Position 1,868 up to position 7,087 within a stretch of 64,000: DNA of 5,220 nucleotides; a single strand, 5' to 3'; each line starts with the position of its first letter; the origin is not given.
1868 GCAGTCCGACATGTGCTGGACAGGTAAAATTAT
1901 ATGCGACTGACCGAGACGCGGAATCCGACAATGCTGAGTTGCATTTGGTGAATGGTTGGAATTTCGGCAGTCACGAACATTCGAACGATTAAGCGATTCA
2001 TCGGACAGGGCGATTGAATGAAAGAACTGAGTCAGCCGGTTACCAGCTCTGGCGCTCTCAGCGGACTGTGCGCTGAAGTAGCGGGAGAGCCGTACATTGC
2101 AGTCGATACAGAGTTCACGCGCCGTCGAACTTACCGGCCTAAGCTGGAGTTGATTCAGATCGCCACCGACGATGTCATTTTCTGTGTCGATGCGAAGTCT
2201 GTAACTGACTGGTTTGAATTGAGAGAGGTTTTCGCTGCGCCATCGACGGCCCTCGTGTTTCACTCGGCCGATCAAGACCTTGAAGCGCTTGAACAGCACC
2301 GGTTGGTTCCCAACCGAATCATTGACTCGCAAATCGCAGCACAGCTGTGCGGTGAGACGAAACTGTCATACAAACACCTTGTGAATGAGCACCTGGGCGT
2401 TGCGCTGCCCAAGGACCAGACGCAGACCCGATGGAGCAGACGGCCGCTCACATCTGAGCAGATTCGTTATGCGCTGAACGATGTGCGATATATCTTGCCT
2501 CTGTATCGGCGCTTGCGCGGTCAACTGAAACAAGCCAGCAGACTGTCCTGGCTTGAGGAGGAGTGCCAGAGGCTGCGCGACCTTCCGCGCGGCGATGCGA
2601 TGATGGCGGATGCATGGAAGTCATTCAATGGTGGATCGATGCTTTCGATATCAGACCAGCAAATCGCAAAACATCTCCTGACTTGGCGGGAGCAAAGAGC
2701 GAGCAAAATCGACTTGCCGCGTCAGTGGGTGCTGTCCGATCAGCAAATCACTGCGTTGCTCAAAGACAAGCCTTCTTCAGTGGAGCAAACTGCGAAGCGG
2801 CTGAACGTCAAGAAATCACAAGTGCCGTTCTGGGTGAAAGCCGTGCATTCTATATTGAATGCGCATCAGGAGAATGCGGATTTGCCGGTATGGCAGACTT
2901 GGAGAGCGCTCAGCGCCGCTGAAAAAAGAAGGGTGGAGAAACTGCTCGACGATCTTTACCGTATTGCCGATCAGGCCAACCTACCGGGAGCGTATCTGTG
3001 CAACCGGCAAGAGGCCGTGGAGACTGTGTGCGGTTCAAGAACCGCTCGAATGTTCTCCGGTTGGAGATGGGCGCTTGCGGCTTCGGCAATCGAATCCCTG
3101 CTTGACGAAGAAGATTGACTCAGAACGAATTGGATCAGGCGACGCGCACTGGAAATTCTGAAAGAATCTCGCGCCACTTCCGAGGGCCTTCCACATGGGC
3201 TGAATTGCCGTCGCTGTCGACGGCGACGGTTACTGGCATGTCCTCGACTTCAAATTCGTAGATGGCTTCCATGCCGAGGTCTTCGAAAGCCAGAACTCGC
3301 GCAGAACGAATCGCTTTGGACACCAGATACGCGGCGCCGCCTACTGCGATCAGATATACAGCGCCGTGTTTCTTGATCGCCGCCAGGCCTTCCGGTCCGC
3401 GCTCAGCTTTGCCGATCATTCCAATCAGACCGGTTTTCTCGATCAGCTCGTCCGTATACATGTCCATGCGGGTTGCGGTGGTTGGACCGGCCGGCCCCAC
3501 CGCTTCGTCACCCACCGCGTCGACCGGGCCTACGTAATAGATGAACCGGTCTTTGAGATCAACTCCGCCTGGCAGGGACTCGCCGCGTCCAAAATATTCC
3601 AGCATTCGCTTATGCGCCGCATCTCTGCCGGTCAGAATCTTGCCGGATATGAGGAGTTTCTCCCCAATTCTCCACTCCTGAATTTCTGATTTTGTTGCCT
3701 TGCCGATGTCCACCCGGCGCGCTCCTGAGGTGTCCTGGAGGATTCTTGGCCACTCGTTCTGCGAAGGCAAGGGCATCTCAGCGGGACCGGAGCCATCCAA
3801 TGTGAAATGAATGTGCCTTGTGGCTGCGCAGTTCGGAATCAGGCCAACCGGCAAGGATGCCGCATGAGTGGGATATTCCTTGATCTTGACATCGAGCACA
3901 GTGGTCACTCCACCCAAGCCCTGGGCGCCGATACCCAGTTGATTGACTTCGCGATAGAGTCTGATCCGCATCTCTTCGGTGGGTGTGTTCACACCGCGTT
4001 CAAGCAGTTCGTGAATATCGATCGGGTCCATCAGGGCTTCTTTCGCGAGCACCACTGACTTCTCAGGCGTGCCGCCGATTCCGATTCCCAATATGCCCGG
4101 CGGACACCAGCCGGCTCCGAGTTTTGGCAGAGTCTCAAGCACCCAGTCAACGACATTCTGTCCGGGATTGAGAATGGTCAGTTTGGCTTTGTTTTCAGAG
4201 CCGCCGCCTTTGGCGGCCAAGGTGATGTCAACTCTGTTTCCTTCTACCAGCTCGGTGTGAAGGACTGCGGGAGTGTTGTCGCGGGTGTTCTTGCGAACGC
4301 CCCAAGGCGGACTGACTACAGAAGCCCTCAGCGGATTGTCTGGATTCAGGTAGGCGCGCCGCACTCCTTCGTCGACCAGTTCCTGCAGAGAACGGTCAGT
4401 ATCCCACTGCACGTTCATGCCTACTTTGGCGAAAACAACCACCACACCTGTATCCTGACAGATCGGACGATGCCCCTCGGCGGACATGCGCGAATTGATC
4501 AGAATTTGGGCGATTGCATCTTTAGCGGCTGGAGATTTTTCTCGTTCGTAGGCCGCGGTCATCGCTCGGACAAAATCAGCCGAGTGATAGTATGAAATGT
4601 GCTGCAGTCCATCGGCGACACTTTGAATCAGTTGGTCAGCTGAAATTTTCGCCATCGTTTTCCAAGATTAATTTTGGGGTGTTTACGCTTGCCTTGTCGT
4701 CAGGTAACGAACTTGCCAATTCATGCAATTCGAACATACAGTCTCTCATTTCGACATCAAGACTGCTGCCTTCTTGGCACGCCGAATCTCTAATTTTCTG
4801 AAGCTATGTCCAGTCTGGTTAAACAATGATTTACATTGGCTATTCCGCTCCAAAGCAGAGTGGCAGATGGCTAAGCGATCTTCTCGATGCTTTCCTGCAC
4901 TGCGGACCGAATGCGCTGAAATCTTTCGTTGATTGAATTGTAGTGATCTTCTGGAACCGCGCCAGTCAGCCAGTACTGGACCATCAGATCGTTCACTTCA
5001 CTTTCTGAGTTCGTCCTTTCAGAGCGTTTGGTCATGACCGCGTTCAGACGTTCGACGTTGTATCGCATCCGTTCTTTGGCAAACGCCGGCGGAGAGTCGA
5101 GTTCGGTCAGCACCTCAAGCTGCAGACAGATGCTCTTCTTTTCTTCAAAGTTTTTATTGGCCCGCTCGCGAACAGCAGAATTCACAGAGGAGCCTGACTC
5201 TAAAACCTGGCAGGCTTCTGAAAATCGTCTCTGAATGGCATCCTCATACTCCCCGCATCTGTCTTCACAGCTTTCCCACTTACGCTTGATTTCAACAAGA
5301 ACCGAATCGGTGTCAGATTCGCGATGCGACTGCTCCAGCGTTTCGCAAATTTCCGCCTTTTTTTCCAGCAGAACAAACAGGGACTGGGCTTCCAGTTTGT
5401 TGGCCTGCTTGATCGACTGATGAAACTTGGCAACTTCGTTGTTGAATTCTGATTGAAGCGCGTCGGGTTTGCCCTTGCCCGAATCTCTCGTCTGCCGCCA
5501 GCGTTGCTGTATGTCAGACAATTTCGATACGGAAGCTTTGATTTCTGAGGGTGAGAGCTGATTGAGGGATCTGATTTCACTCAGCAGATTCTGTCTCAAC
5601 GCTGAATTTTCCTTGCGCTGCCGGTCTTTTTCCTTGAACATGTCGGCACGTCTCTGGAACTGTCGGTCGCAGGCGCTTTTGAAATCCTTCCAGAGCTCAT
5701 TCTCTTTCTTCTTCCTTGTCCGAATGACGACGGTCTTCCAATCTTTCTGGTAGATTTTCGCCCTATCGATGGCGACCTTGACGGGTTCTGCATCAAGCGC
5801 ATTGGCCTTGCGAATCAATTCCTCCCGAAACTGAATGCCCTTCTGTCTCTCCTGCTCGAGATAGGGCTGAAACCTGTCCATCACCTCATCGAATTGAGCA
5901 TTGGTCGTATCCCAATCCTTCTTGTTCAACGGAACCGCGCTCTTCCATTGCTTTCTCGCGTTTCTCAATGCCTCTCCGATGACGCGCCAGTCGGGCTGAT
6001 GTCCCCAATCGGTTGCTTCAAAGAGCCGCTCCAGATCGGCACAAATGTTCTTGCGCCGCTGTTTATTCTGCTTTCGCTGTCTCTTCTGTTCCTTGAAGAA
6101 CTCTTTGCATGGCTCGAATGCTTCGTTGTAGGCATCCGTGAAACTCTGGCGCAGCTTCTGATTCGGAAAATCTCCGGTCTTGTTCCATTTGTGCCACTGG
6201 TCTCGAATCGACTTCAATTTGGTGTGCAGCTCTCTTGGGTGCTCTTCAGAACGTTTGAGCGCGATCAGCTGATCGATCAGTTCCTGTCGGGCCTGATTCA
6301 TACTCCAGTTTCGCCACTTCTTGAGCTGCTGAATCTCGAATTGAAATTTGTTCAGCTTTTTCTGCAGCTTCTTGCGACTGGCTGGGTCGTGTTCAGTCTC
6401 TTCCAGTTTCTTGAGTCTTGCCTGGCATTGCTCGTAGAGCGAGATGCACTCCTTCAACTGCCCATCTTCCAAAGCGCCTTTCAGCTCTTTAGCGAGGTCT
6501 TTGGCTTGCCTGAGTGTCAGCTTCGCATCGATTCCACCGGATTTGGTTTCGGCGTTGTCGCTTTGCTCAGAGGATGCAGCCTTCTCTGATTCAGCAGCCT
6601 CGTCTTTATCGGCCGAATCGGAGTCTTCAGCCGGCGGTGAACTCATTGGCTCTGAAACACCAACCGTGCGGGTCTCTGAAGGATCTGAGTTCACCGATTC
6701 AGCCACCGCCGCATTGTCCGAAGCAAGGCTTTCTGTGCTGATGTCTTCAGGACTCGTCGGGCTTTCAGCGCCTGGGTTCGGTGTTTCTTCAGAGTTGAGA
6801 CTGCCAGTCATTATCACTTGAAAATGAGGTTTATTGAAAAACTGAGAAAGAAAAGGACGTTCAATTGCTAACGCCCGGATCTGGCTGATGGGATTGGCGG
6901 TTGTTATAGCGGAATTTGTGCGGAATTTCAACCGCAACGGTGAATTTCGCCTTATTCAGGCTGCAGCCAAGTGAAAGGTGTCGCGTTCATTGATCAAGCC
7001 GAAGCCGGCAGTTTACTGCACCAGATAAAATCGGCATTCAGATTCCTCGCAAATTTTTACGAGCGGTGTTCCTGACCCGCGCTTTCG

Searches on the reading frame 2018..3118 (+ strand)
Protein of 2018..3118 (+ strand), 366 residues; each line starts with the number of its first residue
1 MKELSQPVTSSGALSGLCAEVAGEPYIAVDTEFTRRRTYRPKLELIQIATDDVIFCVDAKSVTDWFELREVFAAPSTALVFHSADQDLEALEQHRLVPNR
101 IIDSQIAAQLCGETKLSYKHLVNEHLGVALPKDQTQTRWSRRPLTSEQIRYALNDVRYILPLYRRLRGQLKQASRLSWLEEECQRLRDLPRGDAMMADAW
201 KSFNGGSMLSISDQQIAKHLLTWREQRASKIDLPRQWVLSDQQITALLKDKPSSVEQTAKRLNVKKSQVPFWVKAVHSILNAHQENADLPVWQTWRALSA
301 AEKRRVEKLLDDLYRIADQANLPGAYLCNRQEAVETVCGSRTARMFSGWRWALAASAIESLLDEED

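Call 38: search_protein_families(library=pfam, proteins=[window:2018-3118:+])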
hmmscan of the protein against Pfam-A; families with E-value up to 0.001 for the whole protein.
window:2018-3118:+ (366 aa): 2 families
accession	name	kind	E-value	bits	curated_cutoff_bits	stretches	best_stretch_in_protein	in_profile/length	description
PF01612.26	DNA_pol_A_exo1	-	3.4e-36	125.1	23.6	1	7-170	3-172/173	3'-5' exonuclease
PF00570.28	HRDC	-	1.9e-07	31.4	23.8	1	214-257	2-45/68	HRDC domain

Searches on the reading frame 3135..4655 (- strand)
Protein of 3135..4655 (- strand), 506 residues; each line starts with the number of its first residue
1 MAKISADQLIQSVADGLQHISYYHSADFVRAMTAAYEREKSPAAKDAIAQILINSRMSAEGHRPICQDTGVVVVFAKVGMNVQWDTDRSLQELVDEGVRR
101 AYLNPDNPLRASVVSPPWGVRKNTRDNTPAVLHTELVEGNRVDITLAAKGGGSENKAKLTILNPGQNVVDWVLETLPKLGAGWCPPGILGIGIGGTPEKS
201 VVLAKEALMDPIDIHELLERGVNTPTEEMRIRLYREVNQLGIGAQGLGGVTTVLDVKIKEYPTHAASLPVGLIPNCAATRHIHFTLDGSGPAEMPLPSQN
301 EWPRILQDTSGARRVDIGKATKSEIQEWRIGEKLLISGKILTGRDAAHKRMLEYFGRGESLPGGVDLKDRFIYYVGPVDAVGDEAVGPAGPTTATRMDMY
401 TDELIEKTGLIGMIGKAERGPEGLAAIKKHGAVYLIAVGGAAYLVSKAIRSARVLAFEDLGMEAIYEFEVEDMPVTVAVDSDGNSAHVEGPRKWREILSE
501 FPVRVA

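Call 38: search_protein_families(library=pfam, proteins=[window:3135-4655:-])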
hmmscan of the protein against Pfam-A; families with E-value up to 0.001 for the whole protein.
window:3135-4655:- (506 aa): 2 families
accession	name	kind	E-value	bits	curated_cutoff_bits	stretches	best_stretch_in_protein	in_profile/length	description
PF05681.19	Fumerase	-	3.8e-94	315.4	25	1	11-284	2-269/270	Fumarate hydratase (Fumerase)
PF05683.17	Fumerase_C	-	1.1e-81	273.6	22.2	1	288-488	1-203/205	Fumarase C-terminus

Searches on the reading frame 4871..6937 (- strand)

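Call 38: search_protein_families(library=pfam, proteins=[window:4871-6937:-])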
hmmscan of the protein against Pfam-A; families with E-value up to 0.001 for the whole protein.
window:4871-6937:- (688 aa): 2 families
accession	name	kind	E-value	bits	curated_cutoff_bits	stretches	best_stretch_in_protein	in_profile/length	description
PF03993.17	DUF349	-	3e-33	114.4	23.9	2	414-483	1-69/75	Domain of Unknown Function (DUF349)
PF17438.7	DUF5417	-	2e-05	25.1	23.9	1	507-572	6-71/91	Family of unknown function (DUF5417)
